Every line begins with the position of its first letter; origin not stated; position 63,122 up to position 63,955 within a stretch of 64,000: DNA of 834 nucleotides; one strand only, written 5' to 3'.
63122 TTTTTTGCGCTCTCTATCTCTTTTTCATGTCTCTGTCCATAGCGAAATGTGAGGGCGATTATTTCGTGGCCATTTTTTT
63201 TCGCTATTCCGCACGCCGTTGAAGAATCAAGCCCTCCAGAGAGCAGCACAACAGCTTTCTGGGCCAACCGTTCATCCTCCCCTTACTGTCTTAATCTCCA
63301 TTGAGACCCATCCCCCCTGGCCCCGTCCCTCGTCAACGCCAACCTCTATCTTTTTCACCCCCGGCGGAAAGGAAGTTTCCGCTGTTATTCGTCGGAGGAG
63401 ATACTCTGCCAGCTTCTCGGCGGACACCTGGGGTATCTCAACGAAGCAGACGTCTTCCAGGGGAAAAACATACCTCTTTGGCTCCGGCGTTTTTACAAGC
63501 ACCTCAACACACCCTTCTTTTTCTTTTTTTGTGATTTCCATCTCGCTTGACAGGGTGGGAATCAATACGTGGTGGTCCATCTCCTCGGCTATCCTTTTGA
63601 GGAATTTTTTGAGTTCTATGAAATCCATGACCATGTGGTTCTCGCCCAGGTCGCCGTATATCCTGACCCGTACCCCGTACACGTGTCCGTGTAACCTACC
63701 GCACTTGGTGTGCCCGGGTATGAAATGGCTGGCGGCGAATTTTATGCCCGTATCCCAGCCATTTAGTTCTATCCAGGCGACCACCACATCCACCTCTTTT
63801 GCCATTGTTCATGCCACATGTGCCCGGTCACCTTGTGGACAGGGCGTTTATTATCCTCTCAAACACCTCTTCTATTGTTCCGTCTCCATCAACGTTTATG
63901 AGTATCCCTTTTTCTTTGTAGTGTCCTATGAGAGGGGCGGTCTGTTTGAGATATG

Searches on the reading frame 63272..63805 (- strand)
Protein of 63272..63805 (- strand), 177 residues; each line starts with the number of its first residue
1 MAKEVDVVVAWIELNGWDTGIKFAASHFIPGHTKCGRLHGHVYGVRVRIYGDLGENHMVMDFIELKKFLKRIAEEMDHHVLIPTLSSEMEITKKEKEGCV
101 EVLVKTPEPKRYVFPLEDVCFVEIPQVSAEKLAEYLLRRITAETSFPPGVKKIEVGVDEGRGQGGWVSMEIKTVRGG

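Call 11: find_encoding_contigs(protein=window:63272-63805:-, flank=10000, max_places=6)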
Protein window:63272-63805:- (177 aa): 3 contigs read that carry it; 2 places shown.
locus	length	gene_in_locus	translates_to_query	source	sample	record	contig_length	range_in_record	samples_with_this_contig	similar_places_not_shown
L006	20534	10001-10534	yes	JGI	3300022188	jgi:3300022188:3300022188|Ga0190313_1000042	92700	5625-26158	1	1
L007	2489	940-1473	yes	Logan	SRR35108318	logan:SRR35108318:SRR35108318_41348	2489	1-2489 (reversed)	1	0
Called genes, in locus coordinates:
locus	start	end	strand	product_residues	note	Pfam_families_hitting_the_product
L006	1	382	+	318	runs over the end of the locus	PF00528:BPD_transp_1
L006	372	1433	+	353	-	PF00005:ABC_tran, PF13304:AAA_21 (faint), PF03459:TOBE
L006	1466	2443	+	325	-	PF00389:2-Hacid_dh, PF02826:2-Hacid_dh_C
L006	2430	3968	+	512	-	PF13660:DUF4147, PF05161:MOFRL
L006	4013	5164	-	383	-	PF04406:TP6A_N, PF20768:Topo_VI_alpha, PF21180:TOP6A-Spo11_Toprim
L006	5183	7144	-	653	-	PF02518:HATPase_c, PF13589:HATPase_c_3 (weak), PF09239:Topo-VIb_trans, PF18000:Top6b_C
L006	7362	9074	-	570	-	PF01040:UbiA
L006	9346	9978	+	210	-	PF00406:ADK, PF13207:AAA_17, PF13238:AAA_18, PF13521:AAA_28 (faint), PF17213:Hydin_ADK (faint), PF05191:ADK_lid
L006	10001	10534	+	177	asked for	PF01242:PTPS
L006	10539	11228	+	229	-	PF00733:Asn_synthase, PF00764:Arginosuc_synth (weak), PF02540:NAD_synthase (faint), PF02568:ThiI (faint), PF06508:QueC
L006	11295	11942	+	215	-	PF13353:Fer4_12, PF04055:Radical_SAM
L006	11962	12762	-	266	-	PF03447:NAD_binding_3, PF01958:Asp_DH_C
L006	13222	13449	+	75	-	-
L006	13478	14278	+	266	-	PF01507:PAPS_reduct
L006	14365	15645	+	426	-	PF00009:GTP_EFTU, PF01926:MMR_HSR1 (faint), PF14578:GTP_EFTU_D4 (faint), PF03144:GTP_EFTU_D2, PF22594:GTP-eEF1A_C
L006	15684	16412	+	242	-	-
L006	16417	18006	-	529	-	PF01663:Phosphodiest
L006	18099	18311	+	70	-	-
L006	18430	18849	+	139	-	-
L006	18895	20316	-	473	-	PF00884:Sulfatase, PF01663:Phosphodiest (weak), PF08665:PglZ (faint)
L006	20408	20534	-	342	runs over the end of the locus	PF13439:Glyco_transf_4 (faint), PF00534:Glycos_transf_1, PF13692:Glyco_trans_1_4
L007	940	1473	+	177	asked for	PF01242:PTPS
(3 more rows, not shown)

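Call 81: search_protein_families(library=ncbifam, proteins=[L006:372-1430:+, L006:2-379:+], max_evalue=0.001)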
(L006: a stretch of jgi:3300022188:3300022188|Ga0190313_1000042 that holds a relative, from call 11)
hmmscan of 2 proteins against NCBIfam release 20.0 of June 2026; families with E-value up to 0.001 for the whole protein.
L006:372-1430:+ (353 aa): 189 families (the best 25 are shown)
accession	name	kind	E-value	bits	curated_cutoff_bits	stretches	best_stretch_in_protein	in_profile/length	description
NF040840.2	tungstate_WtpC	equivalog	1.3e-108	363.4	440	1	3-353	4-347/347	tungstate ABC transporter ATP-binding protein WtpC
TIGR03265.1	PhnT2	equivalog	1.4e-78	264.6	457.7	1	14-353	19-352/353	putative 2-aminoethylphosphonate ABC transporter ATP-binding protein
TIGR01187.1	potA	subfamily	3.2e-78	263.1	355.6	1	29-352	1-324/325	polyamine ABC transporter ATP-binding protein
TIGR02142.1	modC_ABC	equivalog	5.6e-78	262.7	285.05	1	6-350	5-352/353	molybdenum ABC transporter ATP-binding protein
NF006987.0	PRK09452.1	equivalog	5.5e-71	239.2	482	1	13-341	31-360/378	spermidine/putrescine ABC transporter ATP-binding protein PotA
NF008355.0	PRK11144.1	equivalog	2.7e-69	233.8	434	1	26-351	26-351/353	molybdenum ABC transporter ATP-binding protein ModC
NF043075.1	MMSYN1_0197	equivalog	4.8e-63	213.2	550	1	11-283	14-281/341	spermidine/putrescine ABC transporter ATP-binding protein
TIGR00968.1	3a0106s01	subfamily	1e-61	208.5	342.75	1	10-233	10-236/237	sulfate ABC transporter ATP-binding protein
TIGR03258.1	PhnT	equivalog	2.2e-61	207.9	499.15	1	2-317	10-325/359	2-aminoethylphosphonate ABC transport system ATP-binding subunit PhnT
NF008653.0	PRK11650.1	subfamily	7.8e-61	206.1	432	1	14-285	19-290/357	sn-glycerol-3-phosphate ABC transporter ATP-binding protein UgpC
NF008513.0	PRK11432.1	equivalog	9.2e-61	205.7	496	1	13-348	20-342/351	ferric ABC transporter ATP-binding protein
NF040933.2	ABC_arch_GlcV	equivalog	1.9e-60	204.7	450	1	15-300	22-308/357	glucose ABC transporter ATP-binding protein GlcV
NF008621.0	PRK11607.1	equivalog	1.1e-58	198.9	613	1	11-302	31-323/377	putrescine ABC transporter ATP-binding subunit PotG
NF008105.0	PRK10851.1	equivalog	3.9e-58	196.9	502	1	14-279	17-288/362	sulfate/thiosulfate ABC transporter ATP-binding protein CysA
NF008233.0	PRK11000.1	equivalog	8e-54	182.8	568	1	24-304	29-307/369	maltose/maltodextrin ABC transporter ATP-binding protein MalK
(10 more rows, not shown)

L006:2-379:+ (126 aa): 18 families
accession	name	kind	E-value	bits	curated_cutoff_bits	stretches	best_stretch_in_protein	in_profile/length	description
NF040839.1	tungstate_WtpB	equivalog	6.7e-46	156.9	340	1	1-118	132-249/251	tungstate ABC transporter permease WtpB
TIGR02141.1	modB_ABC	equivalog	7.9e-24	84.5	182.6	1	2-119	88-208/208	molybdate ABC transporter permease subunit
TIGR01581.1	Mo_ABC_porter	hypoth_equivalog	9.8e-23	80.8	210.3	1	2-108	111-220/225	ABC transporter permease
NF006939.0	PRK09421.1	equivalog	5.3e-18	65.3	262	1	4-120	103-224/230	molybdate ABC transporter permease subunit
TIGR00969.1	3a0106s02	subfamily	7.5e-16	58.4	240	1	1-118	150-271/272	sulfate ABC transporter permease subunit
TIGR02140.1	permease_CysW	equivalog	1.5e-12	47.6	329.1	1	2-120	137-259/261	sulfate ABC transporter permease subunit CysW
TIGR02139.1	permease_CysT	equivalog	2.3e-11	43.8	246.1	1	1-77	139-216/265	sulfate ABC transporter permease subunit CysT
NF008208.0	PRK10971.1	equivalog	1.7e-09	37.6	415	1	1-73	147-219/277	sulfate/thiosulfate ABC transporter permease CysT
NF011624.0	PRK15050.1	equivalog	2.1e-09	36.9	247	1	7-121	174-290/297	2-aminoethylphosphonate ABC transporter permease subunit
TIGR03226.1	PhnU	equivalog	2.3e-08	33.9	283.45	1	6-121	191-308/311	2-aminoethylphosphonate ABC transporter permease subunit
TIGR00974.1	3a0107s02c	equivalog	2.3e-08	33.6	193.45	1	5-121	140-271/272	phosphate ABC transporter permease PstA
NF007047.0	PRK09500.1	equivalog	2.3e-07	30.7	326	1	5-119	139-254/257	spermidine/putrescine ABC transporter permease PotC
TIGR03262.1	PhnU2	equivalog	8.2e-07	28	593.25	1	3-118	142-258/546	putative 2-aminoethylphosphonate ABC transporter permease subunit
TIGR02138.1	phosphate_pstC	equivalog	1e-06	28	196.45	1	6-75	164-233/296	phosphate ABC transporter permease subunit PstC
NF008620.0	PRK11602.1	equivalog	2.2e-06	27.1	442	1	2-73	154-225/291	sulfate/thiosulfate ABC transporter permease CysW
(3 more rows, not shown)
